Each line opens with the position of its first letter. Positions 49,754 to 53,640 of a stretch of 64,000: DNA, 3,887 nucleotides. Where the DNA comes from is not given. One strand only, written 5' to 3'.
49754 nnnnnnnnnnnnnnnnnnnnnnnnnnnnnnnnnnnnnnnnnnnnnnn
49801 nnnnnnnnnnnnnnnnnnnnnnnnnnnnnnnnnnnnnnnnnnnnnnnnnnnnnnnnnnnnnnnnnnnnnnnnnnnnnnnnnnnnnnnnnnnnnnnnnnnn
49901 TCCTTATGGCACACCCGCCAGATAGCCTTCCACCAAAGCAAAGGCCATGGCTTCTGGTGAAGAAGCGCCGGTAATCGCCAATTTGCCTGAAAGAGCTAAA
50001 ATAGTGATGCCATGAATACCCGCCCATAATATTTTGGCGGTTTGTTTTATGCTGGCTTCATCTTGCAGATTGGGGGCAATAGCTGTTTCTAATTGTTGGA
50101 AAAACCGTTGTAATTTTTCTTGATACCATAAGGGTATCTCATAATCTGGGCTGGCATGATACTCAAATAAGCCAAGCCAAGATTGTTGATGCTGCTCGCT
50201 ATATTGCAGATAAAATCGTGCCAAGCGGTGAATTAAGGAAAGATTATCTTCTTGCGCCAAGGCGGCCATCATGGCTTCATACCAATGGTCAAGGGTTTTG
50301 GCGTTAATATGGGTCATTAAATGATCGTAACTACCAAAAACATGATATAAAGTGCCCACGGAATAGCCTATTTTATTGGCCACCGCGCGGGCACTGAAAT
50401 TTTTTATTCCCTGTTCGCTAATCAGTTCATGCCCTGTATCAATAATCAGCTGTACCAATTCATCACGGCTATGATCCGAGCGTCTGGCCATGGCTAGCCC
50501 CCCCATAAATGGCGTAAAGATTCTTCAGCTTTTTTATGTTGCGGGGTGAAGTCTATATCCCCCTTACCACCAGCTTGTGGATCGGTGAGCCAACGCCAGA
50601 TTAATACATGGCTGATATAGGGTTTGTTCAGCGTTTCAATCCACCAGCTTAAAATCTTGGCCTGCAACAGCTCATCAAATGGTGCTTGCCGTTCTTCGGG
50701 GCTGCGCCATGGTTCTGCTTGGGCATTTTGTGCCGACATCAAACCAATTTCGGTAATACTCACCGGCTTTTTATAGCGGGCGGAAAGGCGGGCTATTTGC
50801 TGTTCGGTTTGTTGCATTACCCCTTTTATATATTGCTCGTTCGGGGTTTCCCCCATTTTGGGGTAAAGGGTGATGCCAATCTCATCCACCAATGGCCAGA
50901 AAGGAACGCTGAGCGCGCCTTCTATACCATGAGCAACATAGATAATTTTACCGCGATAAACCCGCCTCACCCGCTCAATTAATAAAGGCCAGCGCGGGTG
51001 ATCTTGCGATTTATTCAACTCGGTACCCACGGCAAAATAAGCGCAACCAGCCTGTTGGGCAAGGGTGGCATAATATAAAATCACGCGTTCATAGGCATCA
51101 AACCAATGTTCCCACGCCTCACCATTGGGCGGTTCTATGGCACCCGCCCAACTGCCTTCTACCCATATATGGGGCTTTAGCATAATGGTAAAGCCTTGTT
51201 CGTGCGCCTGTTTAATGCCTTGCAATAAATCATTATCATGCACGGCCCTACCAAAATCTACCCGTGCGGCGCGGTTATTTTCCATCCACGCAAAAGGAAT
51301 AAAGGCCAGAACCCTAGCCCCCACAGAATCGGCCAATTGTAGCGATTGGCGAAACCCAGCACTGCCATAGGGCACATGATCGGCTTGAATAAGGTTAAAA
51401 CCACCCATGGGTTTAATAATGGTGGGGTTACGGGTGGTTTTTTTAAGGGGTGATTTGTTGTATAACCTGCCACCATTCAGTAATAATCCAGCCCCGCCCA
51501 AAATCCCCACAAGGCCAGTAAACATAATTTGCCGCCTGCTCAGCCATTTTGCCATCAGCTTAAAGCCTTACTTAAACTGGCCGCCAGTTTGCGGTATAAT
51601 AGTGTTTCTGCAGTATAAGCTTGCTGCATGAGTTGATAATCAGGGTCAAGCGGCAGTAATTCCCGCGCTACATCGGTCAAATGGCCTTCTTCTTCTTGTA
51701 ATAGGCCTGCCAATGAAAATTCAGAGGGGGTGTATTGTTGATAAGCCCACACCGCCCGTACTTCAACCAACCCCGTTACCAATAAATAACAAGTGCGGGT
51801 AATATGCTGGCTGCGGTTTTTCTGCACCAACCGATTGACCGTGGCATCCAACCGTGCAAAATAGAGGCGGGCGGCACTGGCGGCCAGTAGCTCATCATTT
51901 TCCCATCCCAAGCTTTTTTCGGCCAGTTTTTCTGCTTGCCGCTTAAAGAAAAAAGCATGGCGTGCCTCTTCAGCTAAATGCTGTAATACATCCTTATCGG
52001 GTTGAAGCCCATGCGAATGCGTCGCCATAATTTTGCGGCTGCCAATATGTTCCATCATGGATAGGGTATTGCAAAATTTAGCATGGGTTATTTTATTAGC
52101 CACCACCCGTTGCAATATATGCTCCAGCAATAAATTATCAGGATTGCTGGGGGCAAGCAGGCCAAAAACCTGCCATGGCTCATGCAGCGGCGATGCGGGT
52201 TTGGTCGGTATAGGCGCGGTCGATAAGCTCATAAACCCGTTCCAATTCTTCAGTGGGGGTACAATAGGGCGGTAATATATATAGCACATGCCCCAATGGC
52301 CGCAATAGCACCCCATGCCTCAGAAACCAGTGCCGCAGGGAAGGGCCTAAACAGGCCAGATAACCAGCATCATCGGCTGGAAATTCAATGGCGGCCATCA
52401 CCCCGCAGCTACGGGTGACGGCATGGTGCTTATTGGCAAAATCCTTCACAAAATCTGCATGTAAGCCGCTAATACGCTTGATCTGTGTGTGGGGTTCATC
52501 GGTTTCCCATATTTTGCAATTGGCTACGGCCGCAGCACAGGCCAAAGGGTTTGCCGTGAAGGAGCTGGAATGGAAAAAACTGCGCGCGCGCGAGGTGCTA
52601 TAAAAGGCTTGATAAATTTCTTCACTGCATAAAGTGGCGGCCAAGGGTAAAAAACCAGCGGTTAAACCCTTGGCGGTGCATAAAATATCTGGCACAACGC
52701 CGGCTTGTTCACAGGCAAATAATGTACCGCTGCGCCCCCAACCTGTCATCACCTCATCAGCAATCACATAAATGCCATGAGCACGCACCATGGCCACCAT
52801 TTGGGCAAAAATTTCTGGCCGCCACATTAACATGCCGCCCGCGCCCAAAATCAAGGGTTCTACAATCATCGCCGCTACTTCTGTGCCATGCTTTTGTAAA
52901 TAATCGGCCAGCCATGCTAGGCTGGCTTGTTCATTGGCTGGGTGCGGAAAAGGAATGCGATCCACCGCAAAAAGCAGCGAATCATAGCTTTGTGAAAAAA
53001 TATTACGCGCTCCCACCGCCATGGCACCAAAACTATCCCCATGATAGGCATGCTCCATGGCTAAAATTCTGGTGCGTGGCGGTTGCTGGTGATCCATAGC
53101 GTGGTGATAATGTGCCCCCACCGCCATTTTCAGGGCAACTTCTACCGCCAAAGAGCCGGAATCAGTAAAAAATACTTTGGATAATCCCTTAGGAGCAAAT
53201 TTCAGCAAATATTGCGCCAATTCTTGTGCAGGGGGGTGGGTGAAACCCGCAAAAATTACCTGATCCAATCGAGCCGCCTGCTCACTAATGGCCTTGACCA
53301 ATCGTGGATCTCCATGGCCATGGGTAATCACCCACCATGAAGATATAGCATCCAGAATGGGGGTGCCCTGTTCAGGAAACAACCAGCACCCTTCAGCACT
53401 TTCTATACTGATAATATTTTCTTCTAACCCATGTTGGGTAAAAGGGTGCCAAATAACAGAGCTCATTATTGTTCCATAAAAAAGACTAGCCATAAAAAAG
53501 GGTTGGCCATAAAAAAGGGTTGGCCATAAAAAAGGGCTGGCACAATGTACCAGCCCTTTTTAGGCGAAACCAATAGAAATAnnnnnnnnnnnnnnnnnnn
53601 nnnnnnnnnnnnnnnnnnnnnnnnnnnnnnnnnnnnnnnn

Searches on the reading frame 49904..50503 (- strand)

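Call 28: search_protein_families(library=pfam, proteins=[window:49904-50503:-], max_evalue=0.00001)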
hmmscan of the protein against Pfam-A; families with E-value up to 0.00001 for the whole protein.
window:49904-50503:- (199 aa): 2 families
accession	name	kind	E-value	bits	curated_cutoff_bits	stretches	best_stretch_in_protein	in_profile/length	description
PF00440.29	TetR_N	-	6.1e-10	39.2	24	1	20-63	1-44/47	Bacterial regulatory proteins, tetR family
PF13305.11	TetR_C_33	-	1.6e-07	32.3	26.8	1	92-191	2-100/103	Tetracyclin repressor-like, C-terminal domain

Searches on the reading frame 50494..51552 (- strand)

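Call 28: search_protein_families(library=pfam, proteins=[window:50494-51552:-], max_evalue=0.00001)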
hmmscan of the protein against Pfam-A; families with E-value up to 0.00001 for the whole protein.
window:50494-51552:- (352 aa): 1 family
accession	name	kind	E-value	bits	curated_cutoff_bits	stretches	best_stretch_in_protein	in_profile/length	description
PF22612.2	GH113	-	1.1e-36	127.2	27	1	67-324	17-271/289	Glycoside Hydrolase Family 113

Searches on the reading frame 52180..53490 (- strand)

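Call 28: search_protein_families(library=pfam, proteins=[window:52180-53490:-], max_evalue=0.00001)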
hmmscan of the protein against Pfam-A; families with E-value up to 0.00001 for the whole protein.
window:52180-53490:- (436 aa): 1 family
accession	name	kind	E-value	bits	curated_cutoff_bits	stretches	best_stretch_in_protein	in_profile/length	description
PF00202.27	Aminotran_3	-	1.3e-91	307.8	30.5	1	25-426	9-402/403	Aminotransferase class-III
